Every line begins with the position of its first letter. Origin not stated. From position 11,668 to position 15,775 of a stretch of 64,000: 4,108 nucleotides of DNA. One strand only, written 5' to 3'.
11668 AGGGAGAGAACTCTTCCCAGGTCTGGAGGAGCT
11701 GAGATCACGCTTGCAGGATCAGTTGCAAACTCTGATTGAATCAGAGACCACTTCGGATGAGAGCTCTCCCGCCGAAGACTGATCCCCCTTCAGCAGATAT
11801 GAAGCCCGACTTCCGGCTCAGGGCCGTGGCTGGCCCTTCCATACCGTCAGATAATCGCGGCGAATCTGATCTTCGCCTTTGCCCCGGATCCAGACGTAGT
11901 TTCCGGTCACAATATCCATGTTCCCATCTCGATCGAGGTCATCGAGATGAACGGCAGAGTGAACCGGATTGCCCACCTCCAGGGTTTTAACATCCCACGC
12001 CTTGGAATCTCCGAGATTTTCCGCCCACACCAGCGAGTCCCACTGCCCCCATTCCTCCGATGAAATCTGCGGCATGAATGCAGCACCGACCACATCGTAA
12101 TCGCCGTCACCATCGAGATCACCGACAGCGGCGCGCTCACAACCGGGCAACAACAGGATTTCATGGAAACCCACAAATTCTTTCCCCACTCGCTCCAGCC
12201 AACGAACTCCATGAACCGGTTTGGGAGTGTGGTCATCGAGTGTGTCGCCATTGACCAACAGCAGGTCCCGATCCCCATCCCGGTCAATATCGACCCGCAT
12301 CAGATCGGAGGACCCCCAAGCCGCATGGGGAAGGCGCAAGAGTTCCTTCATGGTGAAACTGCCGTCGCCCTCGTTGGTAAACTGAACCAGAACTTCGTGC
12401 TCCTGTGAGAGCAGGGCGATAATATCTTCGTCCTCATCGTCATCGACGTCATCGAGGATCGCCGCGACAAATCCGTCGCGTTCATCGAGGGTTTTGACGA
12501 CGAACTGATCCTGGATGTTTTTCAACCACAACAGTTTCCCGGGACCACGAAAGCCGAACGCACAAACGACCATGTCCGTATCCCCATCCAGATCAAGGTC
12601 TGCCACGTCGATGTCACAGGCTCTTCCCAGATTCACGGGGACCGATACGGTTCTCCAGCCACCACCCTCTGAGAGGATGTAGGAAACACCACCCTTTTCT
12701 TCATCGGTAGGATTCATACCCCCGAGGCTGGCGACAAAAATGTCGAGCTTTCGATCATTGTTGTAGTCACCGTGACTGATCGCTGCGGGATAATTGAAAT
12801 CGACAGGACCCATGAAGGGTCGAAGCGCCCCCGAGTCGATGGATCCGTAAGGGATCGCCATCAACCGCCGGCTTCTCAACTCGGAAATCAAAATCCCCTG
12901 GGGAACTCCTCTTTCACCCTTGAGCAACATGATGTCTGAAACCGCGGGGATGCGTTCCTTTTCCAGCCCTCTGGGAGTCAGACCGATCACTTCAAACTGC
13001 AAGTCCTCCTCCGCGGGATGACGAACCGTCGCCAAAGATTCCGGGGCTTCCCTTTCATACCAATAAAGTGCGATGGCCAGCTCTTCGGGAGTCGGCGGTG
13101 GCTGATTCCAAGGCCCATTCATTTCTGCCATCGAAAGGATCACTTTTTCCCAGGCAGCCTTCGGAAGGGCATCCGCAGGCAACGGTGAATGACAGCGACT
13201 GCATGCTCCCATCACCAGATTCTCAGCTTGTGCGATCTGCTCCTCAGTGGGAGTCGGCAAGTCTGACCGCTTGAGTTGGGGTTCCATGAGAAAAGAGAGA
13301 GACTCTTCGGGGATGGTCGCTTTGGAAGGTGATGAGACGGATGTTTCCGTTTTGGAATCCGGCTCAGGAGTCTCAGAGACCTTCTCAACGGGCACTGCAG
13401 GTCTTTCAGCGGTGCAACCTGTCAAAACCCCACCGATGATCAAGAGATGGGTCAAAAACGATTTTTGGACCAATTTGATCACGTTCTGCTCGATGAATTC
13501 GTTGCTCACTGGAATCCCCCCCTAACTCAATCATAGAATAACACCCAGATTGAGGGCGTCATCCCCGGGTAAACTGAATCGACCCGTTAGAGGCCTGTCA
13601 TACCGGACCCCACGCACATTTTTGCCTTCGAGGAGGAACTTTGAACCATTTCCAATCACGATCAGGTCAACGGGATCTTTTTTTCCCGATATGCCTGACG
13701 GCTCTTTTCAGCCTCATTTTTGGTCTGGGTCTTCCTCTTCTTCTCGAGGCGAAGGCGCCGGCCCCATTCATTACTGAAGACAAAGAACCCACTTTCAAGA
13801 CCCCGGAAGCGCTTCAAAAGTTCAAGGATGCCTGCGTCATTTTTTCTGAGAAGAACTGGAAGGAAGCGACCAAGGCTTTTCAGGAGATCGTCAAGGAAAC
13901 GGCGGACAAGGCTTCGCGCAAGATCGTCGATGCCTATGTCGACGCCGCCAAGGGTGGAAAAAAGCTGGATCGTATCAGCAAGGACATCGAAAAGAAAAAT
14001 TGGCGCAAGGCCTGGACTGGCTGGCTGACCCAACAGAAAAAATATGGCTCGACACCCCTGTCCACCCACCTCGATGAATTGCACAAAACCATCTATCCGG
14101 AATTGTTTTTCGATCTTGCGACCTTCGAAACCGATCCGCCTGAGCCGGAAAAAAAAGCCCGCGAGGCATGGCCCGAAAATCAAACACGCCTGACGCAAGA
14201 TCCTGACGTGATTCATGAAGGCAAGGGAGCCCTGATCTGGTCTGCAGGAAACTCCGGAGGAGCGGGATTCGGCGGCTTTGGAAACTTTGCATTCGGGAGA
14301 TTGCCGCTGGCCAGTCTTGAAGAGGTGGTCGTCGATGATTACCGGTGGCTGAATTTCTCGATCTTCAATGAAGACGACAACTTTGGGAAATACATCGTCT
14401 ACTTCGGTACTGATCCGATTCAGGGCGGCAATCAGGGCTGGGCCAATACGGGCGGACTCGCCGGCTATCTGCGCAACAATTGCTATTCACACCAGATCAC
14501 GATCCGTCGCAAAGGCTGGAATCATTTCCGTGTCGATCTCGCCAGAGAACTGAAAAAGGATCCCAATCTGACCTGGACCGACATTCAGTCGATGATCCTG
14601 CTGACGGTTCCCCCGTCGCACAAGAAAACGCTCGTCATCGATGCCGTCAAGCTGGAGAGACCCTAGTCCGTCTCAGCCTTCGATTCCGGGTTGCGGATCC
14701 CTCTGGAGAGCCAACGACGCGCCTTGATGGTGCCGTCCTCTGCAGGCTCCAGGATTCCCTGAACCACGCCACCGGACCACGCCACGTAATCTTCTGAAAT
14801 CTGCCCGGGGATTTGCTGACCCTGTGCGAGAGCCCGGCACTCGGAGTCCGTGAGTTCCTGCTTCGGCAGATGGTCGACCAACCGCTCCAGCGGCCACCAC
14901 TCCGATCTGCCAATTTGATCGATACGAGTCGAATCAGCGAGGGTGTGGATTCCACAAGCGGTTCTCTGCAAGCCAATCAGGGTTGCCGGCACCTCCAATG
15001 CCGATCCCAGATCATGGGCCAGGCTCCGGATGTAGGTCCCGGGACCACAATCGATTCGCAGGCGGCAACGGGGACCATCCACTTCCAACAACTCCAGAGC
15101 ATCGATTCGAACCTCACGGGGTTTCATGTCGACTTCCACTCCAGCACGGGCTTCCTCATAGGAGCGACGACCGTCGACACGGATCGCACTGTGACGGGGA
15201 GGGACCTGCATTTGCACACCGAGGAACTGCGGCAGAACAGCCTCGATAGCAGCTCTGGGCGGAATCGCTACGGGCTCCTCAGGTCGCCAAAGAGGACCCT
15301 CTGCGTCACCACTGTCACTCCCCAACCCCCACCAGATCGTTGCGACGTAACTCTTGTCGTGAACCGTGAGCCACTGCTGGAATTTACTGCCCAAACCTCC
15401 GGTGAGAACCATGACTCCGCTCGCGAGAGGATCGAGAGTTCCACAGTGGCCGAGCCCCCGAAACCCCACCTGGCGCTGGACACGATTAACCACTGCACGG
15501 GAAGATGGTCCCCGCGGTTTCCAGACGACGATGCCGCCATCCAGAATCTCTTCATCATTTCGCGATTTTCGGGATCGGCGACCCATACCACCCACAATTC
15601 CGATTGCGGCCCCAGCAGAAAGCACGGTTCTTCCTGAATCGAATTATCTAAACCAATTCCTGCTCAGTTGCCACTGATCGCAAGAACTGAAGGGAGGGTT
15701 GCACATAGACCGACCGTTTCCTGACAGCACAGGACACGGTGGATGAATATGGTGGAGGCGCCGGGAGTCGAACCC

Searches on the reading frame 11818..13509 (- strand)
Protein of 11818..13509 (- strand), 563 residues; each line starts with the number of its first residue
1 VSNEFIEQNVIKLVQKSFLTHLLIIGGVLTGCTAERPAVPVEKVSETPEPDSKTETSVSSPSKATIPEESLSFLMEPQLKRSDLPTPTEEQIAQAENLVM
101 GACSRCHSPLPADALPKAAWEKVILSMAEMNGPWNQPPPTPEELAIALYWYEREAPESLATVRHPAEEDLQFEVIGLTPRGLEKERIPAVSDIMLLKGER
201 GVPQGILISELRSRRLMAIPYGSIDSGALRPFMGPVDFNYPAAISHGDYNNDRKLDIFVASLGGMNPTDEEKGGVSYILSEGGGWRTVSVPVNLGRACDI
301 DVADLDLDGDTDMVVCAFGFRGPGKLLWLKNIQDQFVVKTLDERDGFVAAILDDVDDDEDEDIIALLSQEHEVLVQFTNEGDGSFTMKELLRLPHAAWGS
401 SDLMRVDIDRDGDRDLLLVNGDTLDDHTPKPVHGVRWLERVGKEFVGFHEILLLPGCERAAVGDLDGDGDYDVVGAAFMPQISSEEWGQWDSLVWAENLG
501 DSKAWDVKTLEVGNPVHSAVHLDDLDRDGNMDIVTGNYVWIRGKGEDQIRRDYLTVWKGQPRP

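Call 38: search_protein_families(library=pfam, proteins=[window:11818-13509:-], max_evalue=0.0001)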
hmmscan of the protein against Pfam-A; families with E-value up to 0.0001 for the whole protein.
window:11818-13509:- (563 aa): 2 families
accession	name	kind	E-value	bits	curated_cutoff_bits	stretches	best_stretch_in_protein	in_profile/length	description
PF13517.12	FG-GAP_3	-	1.3e-18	67.8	26.9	2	354-417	1-60/61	FG-GAP-like repeat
PF01839.29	FG-GAP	-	7.6e-05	22.9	22.1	0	241-276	2-35/37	FG-GAP repeat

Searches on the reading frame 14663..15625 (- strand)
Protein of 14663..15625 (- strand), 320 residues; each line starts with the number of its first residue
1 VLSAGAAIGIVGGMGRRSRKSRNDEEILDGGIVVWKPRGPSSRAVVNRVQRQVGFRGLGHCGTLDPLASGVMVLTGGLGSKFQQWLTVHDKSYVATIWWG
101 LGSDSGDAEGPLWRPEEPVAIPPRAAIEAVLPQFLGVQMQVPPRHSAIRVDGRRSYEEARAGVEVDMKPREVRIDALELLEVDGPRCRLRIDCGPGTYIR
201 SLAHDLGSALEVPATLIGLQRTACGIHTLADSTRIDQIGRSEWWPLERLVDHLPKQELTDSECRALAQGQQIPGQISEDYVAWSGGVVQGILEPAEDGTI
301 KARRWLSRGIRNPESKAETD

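Call 38: search_protein_families(library=pfam, proteins=[window:14663-15625:-], max_evalue=0.0001)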
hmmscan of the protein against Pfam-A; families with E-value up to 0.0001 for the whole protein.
window:14663-15625:- (320 aa): 2 families
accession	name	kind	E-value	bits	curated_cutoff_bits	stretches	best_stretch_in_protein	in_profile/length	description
PF01509.24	TruB_N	-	5.4e-40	137.6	27.3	1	53-199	4-149/149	TruB family pseudouridylate synthase (N terminal domain)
PF16198.10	TruB_C_2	-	5.8e-05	23.6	29.3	0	200-240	1-41/66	tRNA pseudouridylate synthase B C-terminal domain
